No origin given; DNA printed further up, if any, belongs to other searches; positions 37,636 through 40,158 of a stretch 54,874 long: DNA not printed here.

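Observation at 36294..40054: GC-rich ~3.8-kb island between two tRNA-Trp copies encoding Fic, a small Cys/His protein and a primase-helicase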

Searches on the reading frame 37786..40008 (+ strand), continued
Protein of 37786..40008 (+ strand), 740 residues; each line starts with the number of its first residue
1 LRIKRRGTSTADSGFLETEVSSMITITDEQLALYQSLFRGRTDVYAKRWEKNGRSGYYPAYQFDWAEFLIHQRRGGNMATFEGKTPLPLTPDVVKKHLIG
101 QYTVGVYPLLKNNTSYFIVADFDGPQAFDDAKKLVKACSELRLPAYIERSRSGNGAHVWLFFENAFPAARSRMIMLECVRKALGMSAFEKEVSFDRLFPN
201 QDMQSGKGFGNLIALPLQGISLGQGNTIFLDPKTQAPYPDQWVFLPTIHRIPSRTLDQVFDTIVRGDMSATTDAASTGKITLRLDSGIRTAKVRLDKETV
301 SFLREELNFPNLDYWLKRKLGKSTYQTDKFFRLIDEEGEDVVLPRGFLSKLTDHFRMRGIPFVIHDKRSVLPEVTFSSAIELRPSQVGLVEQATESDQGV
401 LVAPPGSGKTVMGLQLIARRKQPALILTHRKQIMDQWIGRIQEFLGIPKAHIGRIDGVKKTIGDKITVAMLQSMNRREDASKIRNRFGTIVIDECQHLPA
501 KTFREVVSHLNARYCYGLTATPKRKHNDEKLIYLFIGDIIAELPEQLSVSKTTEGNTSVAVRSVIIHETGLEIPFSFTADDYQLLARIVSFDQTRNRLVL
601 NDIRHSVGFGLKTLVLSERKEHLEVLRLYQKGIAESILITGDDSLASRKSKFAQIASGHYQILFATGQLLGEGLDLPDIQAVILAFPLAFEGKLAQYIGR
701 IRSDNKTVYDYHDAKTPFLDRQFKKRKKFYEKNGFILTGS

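Call 20: find_encoding_contigs(protein=P0002, flank=8000, max_places=3)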
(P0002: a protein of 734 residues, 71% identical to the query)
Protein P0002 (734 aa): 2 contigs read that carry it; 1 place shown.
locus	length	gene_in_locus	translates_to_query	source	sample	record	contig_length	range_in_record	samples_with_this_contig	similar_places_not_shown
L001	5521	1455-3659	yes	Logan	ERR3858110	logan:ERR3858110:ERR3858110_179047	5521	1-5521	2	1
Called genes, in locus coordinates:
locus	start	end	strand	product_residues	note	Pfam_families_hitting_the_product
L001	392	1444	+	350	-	PF02661:Fic, PF12802:MarR_2 (weak), PF22168:DIP2311-like_C (weak)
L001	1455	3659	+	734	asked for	PF22548:AEP-TOTE, PF00270:DEAD, PF04851:ResIII, PF00271:Helicase_C (weak)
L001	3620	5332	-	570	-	PF05970:PIF1, PF13245:AAA_19, PF13401:AAA_22, PF13604:AAA_30, PF14493:HTH_40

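Call 21: find_encoding_contigs(protein=P0012, flank=8000, max_places=3)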
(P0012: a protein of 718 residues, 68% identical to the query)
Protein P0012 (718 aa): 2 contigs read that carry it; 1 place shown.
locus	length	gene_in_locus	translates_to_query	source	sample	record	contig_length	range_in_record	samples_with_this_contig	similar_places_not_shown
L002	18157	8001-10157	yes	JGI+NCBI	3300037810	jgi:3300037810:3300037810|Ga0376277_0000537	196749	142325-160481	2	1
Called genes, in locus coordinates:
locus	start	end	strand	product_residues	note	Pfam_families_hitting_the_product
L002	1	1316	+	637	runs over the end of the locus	PF01935:DUF87, PF12846:AAA_10 (faint), PF19044:P-loop_TraG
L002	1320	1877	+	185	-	-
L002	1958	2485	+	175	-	PF00156:Pribosyltran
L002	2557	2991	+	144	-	PF01475:FUR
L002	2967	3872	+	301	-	PF01297:ZnuA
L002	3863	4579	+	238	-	PF00005:ABC_tran, PF02463:SMC_N (weak), PF13304:AAA_21 (faint)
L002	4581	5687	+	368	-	PF07907:YibE_F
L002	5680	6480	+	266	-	PF00950:ABC-3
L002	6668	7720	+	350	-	PF02661:Fic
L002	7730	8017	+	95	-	-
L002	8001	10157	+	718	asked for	PF22548:AEP-TOTE, PF00270:DEAD, PF04851:ResIII, PF00271:Helicase_C (weak)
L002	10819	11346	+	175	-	-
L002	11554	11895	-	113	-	-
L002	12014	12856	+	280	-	PF02498:Bro-N (weak)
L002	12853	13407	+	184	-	PF00398:RrnaAD (weak), PF01795:Methyltransf_5 (faint), PF05175:MTS, PF08704:GCD14 (weak), PF13847:Methyltransf_31 (weak), PF08242:Methyltransf_12 (weak), PF13649:Methyltransf_25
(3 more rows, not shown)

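Call 22: find_encoding_contigs(protein=P0015, flank=8000, max_places=3)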
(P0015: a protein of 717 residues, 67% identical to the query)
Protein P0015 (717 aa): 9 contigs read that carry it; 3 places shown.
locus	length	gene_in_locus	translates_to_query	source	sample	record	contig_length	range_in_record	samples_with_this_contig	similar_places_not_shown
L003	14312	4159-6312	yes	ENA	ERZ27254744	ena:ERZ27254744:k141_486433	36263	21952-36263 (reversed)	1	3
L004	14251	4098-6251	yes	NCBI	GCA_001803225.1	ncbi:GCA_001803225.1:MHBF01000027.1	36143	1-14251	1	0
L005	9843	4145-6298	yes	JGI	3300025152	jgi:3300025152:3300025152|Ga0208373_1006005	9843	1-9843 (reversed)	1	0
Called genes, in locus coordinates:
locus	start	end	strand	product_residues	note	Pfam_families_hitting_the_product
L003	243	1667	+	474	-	PF02446:Glyco_hydro_77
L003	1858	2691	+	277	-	-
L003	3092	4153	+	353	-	PF02661:Fic, PF12802:MarR_2 (faint), PF22168:DIP2311-like_C (weak)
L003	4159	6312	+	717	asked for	PF22548:AEP-TOTE, PF00270:DEAD, PF04851:ResIII, PF00271:Helicase_C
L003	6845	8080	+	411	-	PF01555:N6_N4_Mtase, PF01170:UPF0020 (faint)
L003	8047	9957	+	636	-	PF01555:N6_N4_Mtase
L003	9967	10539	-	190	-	-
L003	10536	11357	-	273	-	-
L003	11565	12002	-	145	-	-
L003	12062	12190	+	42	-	-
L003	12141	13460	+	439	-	PF00239:Resolvase, PF07508:Recombinase, PF13408:Zn_ribbon_recom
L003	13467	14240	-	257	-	-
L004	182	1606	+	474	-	PF02446:Glyco_hydro_77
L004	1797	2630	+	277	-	-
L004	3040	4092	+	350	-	PF02661:Fic, PF12802:MarR_2 (faint), PF22168:DIP2311-like_C (weak)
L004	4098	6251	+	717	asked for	PF22548:AEP-TOTE, PF00270:DEAD, PF04851:ResIII, PF00271:Helicase_C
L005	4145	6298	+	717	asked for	PF22548:AEP-TOTE, PF00270:DEAD, PF04851:ResIII, PF00271:Helicase_C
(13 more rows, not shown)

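Call 25: find_related_loci(query=A1, collection=genome_contigs, flank=8000)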
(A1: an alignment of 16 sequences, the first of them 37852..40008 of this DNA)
Query A1 (718 aa) in genome_contigs; peptide patterns used: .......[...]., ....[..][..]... (x = any residue, [..] = any of these).
600 stretches matched a pattern (row limit reached: there are more); 571 encode a relative of the query (tblastn E <= 1e-3); the best 80 are kept; 80 distinct loci.
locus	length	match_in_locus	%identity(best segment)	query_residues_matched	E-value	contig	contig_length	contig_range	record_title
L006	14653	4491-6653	71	1-718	0e+0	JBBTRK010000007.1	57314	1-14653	MAG: Patescibacteria group bacterium isolate H52-bin111_1 H52_bin111_1_000000000007, whole genome shotgun sequence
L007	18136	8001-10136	66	3-713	0e+0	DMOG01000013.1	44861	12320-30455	MAG TPA_asm: Candidatus Uhrbacteria bacterium isolate UBA12070 contig_155, whole genome shotgun sequence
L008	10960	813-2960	66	1-718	0e+0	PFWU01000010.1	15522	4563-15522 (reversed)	MAG: Candidatus Uhrbacteria bacterium CG_4_9_14_3_um_filter_50_9 CG_4_9_14_3_um_filter_150_scaffold_3583_c, whole genome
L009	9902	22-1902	66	88-713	0e+0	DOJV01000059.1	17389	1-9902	MAG TPA_asm: Candidatus Uhrbacteria bacterium isolate UBA12432 contig_147, whole genome shotgun sequence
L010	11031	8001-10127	55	1-710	0e+0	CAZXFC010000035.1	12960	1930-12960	MAG TPA_asm: uncultured Candidatus Saccharibacteria bacterium isolate SRP269290_co1_801 genome assembly, contig: NODE_70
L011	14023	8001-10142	54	1-713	0e+0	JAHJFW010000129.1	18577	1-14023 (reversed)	MAG: Patescibacteria group bacterium isolate Modern_marine_glass_biofilm.mb.46 Modern_marine_glas.mb.46_k141_1153998, wh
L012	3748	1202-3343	55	1-713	0e+0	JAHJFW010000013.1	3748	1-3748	MAG: Patescibacteria group bacterium isolate Modern_marine_glass_biofilm.mb.46 Modern_marine_glas.mb.46_k141_84428, whol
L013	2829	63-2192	54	1-710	0e+0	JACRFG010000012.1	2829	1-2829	MAG: Candidatus Jorgensenbacteria bacterium isolate NC_groundwater_1719_Pr3_B-0.1um_43_9 SR-2_scaffold_141_330241, whole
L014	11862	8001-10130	53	1-710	0e+0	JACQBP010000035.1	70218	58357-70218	MAG: Candidatus Liptonbacteria bacterium isolate NC_groundwater_945_Pr1_S-0.2um_45_49 Montesol18-Sp2_coassembly_scaffold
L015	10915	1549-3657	53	8-710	0e+0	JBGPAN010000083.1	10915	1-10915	MAG: Bacteroidota bacterium isolate OBJ_0618_130150_128 k141_7887319_length_10915_cov_42.4348, whole genome shotgun sequ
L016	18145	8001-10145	68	1-716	0e+0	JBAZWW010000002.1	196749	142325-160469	MAG: Patescibacteria group bacterium isolate SO_2017_GW1_41 NODE_537_length_196749_cov_1.715841_OW334_2017, whole genome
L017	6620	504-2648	52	1-710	0e+0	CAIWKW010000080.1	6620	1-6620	MAG: Candidatus Doudnabacteria bacterium isolate AlinenLipids_bin-7426 genome assembly, contig: bin-7426:080/227, whole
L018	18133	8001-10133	52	3-710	0e+0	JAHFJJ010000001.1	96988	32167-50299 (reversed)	MAG: Candidatus Doudnabacteria bacterium isolate nzgw383 NODE_297_length_96989_cov_4.391884, whole genome shotgun sequen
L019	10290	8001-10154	52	1-710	0e+0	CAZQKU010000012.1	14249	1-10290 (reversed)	MAG TPA_asm: uncultured Candidatus Saccharibacteria bacterium isolate binchicken_co3_590 genome assembly, contig: NODE_1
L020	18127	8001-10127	53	1-710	0e+0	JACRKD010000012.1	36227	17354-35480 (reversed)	MAG: Candidatus Vogelbacteria bacterium isolate NC_groundwater_1846_Pr3_B-0.1um_43_16 SR-2_scaffold_141_1231469, whole g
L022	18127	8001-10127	51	1-710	0e+0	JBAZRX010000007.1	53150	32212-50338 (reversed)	MAG: Candidatus Paceibacterota bacterium isolate SO_2017_GW1_159 NODE_3219_length_53150_cov_1.244837_OW334_2017, whole g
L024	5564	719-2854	51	1-712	0e+0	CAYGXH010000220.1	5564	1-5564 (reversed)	MAG TPA_asm: uncultured Chlorobiaceae bacterium isolate ERP119294_co1_130 genome assembly, contig: NODE_22808_length_556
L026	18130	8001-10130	52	1-710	0e+0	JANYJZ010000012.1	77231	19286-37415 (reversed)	MAG: Ignavibacteriae bacterium isolate GL140_4_metabinner_9 GL140_4_k141_3016247, whole genome shotgun sequence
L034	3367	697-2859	50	1-710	0e+0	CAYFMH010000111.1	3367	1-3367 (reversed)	MAG TPA_asm: uncultured Candidatus Peribacteria bacterium isolate ERP019367_co2_130 genome assembly, contig: NODE_15391_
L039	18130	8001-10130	50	7-716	0e+0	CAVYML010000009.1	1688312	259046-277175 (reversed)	MAG: Ignavibacteriota bacterium isolate MFD01231.bin.1.4 genome assembly, contig: contig_6831, whole genome shotgun sequ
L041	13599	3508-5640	48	5-710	0e+0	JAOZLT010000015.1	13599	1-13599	MAG: Candidatus Gracilibacteria bacterium isolate GMC10.metabat2.93_sub NODE_3209_length_13599_cov_7.142868, whole genom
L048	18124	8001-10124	48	2-710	0e+0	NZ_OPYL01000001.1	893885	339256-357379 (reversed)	Dysgonomonas sp. Marseille-P4361, whole genome shotgun sequence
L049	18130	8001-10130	48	2-710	0e+0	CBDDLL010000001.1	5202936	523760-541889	MAG: Saccharicrinis sp. isolate 9d814f01-125d-4279-8cb7-a87eae535086 genome assembly, contig: contig_1, whole genome sho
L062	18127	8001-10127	47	2-710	0e+0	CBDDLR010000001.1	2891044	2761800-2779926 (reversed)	MAG: Sunxiuqinia sp. isolate e4d48e78-d13c-4cf5-9c35-69d394bc673a genome assembly, contig: contig_1, whole genome shotgu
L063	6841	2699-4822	46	2-710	0e+0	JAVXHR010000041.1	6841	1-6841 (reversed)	MAG: Lachnospiraceae bacterium isolate CGS5Y4-bin35 NODE_9422_length_6841_cov_9.982169, whole genome shotgun sequence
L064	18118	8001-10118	47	4-710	0e+0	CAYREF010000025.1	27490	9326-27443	MAG TPA_asm: uncultured Actinomycetota bacterium isolate SRP141376_co1_221 genome assembly, contig: NODE_3953_length_274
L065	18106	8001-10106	47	9-710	0e+0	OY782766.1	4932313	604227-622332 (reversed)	MAG: Prolixibacteraceae bacterium isolate 5a39d30b-952b-42cf-b5cf-364178b4285b genome assembly, chromosome: 1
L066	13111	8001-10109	47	8-710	0e+0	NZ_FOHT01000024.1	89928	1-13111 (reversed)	Draconibacterium orientale strain DSM 25947, whole genome shotgun sequence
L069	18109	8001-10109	46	8-710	0e+0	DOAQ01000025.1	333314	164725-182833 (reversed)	MAG TPA_asm: Prolixibacteraceae bacterium isolate UBA12447 contig_1288, whole genome shotgun sequence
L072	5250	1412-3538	46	1-710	0e+0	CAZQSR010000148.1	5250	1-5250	MAG TPA_asm: uncultured Ignavibacteriaceae bacterium isolate binchicken_co190_329 genome assembly, contig: NODE_24140_le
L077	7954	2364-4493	46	1-710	0e+0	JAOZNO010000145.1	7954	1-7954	MAG: Bacteroidales bacterium isolate GMC4.concoct.210_sub GMC4_15093_length_7954_cov_6.524877, whole genome shotgun sequ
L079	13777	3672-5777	47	7-708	0e+0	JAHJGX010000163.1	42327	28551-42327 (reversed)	MAG: bacterium isolate Modern_marine_glass_biofilm.mb.88 Modern_marine_glas.mb.88_k141_629708, whole genome shotgun sequ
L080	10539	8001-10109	47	8-710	0e+0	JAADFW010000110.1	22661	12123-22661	MAG: Chlorobiota bacterium isolate M_MaxBin.088 contig-127_3039, whole genome shotgun sequence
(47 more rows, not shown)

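Call 29: search_protein_families(library=pfam, proteins=[L048:6936-7967:+, L018:7124-7987:+, L039:6989-7783:+, L062:7164-7964:+, L063:2127-2696:+, L014:4387-8004:+, L026:5621-7885:+, L041:122-3130:+, L049:3703-7920:+, L022:7241-7756:+], max_evalue=0.001)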
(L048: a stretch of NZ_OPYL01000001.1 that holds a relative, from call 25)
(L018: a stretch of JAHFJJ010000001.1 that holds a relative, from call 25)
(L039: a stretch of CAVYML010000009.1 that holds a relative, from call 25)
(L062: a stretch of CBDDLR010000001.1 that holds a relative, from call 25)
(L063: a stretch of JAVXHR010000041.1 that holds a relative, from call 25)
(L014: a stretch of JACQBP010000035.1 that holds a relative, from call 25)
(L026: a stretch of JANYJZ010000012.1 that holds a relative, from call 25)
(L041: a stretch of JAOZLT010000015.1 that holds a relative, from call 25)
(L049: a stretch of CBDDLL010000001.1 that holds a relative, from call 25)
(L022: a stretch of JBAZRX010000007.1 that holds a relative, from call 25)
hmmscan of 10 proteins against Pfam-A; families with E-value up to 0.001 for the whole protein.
L048:6936-7967:+ (343 aa): 1 family
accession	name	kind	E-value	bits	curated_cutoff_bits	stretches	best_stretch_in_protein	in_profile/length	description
PF13310.11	Virulence_RhuM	-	3.4e-111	371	33.7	1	66-311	1-249/252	Virulence protein RhuM family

L018:7124-7987:+ (287 aa): 0 families

L039:6989-7783:+ (264 aa): 1 family
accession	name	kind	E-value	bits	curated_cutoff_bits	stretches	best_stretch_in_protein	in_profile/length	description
PF08843.17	AbiEii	-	6.2e-34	118.4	22.5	1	30-239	1-227/238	Nucleotidyl transferase AbiEii toxin, Type IV TA system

L062:7164-7964:+ (266 aa): 1 family
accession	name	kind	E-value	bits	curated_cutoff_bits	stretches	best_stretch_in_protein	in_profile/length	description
PF06114.19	Peptidase_M78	-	1.4e-15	57.6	22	1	35-163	5-122/123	IrrE N-terminal-like domain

L063:2127-2696:+ (189 aa): 2 families
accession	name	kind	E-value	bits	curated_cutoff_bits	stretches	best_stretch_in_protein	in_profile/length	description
PF04326.19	SLFN_AlbA_2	-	7.7e-16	59.1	25.3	1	5-57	1-59/118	Schlafen, AlbA_2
PF13412.12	HTH_24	-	1.3e-07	31.5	21.9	1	132-175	5-48/48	Winged helix-turn-helix DNA-binding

L014:4387-8004:+ (1205 aa): 0 families

L026:5621-7885:+ (754 aa): 13 families
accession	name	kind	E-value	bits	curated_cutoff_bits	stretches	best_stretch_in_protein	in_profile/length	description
PF00069.31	Pkinase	-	1.2e-53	182.7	31.7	1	25-270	1-252/263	Protein kinase domain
PF07714.23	PK_Tyr_Ser-Thr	-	1e-39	136.9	23.1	1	26-269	2-248/258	Protein tyrosine and serine/threonine kinase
PF13431.12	TPR_17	-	2.8e-14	52.6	24.4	0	612-642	3-33/34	Tetratricopeptide repeat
PF07719.23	TPR_2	-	2.2e-12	46.5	27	1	589-620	2-33/34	Tetratricopeptide repeat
PF14559.12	TPR_19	-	7.1e-12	45.9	25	1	601-650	4-53/68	Tetratricopeptide repeat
PF13432.12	TPR_16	-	9e-12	45.7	32.7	1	564-620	7-63/65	Tetratricopeptide repeat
PF13428.12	TPR_14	-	2e-09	37.6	23.5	0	588-629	1-42/44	Tetratricopeptide repeat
PF13424.12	TPR_12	-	5.5e-09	36.5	30.1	1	554-618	3-75/77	Tetratricopeptide repeat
PF13374.12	TPR_10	-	3e-08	33.9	27.5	0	593-617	7-31/42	Tetratricopeptide repeat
PF01636.29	APH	-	3.1e-08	34.1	23.2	0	130-175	157-203/239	Phosphotransferase enzyme family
PF00515.34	TPR_1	-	2.3e-06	27.6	27.8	1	590-621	3-34/34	Tetratricopeptide repeat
PF03109.22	ABC1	-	1.3e-05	24.9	22.9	1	92-174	136-219/244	ABC1 atypical kinase-like domain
PF13414.12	TPR_11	-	0.00013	22.1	26.8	1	595-636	1-42/42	TPR repeat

L041:122-3130:+ (1002 aa): 6 families
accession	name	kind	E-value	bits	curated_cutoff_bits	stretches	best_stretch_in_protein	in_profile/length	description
PF18766.7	SWI2_SNF2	-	5.7e-77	258.7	26.7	1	226-451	1-219/221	SWI2/SNF2 ATPase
PF04313.20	HSDR_N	-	1.6e-38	133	25.1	1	2-168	42-196/198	Type I restriction enzyme R protein N terminus (HSDR_N)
PF11867.13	T1RH-like_C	-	5.4e-34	118.5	26.8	1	676-986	7-321/329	Type I restriction enzyme HindI endonuclease subunit-like, C-terminal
PF22679.2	T1R_D3-like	-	1.4e-21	78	27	1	495-647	6-156/158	Type I restriction enzyme subunit R domain 3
PF04851.21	ResIII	-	5.5e-21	75.6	22.5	1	223-386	4-162/164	Type III restriction enzyme, res subunit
PF00270.35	DEAD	-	9.7e-07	29.1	26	1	256-386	24-160/167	DEAD/DEAH box helicase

L049:3703-7920:+ (1405 aa): 0 families

L022:7241-7756:+ (171 aa): 1 family
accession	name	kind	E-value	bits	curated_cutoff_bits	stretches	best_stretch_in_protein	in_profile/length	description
PF16473.11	Rv2179c-like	-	2.1e-05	24.7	27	1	63-159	78-173/177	3'-5' exoribonuclease Rv2179c-like domain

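Call 30: search_protein_families(library=pfam, proteins=[L065:6420-7943:+, L066:5451-7646:+, L072:43-1374:+, L077:91-2280:+, L079:2210-3307:+, L080:6368-7978:+, L034:82-690:+, L024:34-546:+, L069:7005-7520:+, L064:7330-7809:+], max_evalue=0.001)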
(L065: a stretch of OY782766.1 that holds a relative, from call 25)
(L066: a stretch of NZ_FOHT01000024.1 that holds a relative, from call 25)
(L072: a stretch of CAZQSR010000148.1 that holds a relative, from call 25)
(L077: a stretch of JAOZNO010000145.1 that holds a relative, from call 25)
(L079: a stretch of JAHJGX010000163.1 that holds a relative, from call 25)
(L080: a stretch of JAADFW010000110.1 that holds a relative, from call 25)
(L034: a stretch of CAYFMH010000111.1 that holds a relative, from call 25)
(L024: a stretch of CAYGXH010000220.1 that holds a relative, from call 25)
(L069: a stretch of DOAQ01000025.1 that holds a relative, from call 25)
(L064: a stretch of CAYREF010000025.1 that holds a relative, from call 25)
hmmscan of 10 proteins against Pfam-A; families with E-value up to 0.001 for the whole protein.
L065:6420-7943:+ (507 aa): 0 families

L066:5451-7646:+ (731 aa): 3 families
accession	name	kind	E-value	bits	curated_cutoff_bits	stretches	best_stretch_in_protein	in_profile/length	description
PF03929.21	PepSY_TM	-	1.7e-29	104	28.8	1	10-324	4-295/295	PepSY-associated TM region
PF00258.30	Flavodoxin_1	-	4.2e-11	43.6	25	1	342-447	1-116/143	Flavodoxin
PF00175.26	NAD_binding_1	-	3.1e-08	34.7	22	1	600-702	1-108/109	Oxidoreductase NAD-binding domain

L072:43-1374:+ (443 aa): 7 families
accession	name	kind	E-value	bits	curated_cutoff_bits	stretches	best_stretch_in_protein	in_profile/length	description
PF13361.12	UvrD_C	-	9.5e-26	91.5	25.6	2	221-319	236-348/350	UvrD-like helicase C-terminal domain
PF13538.12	UvrD_C_2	-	1.1e-13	51.3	27.4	1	269-316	2-51/52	UvrD-like helicase C-terminal domain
PF00580.27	UvrD-helicase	-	2.3e-11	44.3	23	1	8-71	207-268/271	UvrD/REP helicase N-terminal domain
PF01443.25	Viral_helicase1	-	3.7e-09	37.2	21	1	235-316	153-226/228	Viral superfamily 1 RNA helicase core domain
PF13245.12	AAA_19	-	1.4e-07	32.2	25.1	1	12-58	89-133/134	AAA domain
PF13087.12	AAA_12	-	2.1e-05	24.6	27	0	253-317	139-191/195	AAA domain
PF13604.12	AAA_30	-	0.00049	20.3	27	1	15-88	90-158/191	AAA domain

L077:91-2280:+ (729 aa): 3 families
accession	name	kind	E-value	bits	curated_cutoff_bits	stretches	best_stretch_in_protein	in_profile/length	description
PF08367.16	M16C_assoc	-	5.1e-70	235.9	25.3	1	216-466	1-252/252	Peptidase M16C associated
PF22516.1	PreP_C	-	3.8e-43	147.5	27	1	537-708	1-172/173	PreP C-terminal domain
PF05193.26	Peptidase_M16_C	-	2.1e-17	64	23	1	25-145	61-181/181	Peptidase M16 inactive domain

L079:2210-3307:+ (365 aa): 1 family
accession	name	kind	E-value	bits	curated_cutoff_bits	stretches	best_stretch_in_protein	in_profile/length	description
PF01924.21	HypD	-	2.4e-150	501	25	1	13-360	2-350/351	Hydrogenase formation hypA family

L080:6368-7978:+ (536 aa): 6 families
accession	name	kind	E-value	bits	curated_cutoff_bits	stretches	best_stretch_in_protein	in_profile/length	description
PF22837.1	M_Eco57I_C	-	1.3e-37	130.2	27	1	251-525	4-275/283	Type II methyltransferase M.Eco57I, C-terminal domain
PF07669.17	Eco57I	-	4.5e-16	59.8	25.3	1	80-196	52-169/171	Eco57I restriction-modification methylase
PF02384.22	N6_Mtase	-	7.9e-12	45.5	20.4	1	5-227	16-251/311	N-6 DNA Methylase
PF20473.4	MmeI_Mtase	-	2.1e-05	24.3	27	1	87-176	118-210/259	MmeI, DNA-methyltransferase domain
PF05175.20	MTS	-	9.8e-05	22.5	23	1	31-133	27-127/170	Methyltransferase small domain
PF19587.5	DUF6094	-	0.00091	18.5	22.8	0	12-112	133-229/344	Uncharacterised methyltransferase family (DUF6094)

L034:82-690:+ (202 aa): 1 family
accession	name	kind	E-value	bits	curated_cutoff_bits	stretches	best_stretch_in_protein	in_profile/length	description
PF18916.5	Lycopene_cyc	-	3e-10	41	27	1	107-192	7-91/92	Lycopene cyclase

L024:34-546:+ (170 aa): 1 family
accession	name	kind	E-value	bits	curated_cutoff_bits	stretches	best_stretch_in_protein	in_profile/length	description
PF08843.17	AbiEii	-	2.4e-11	44.5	22.5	1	13-96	113-204/238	Nucleotidyl transferase AbiEii toxin, Type IV TA system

L069:7005-7520:+ (171 aa): 0 families

L064:7330-7809:+ (159 aa): 0 families
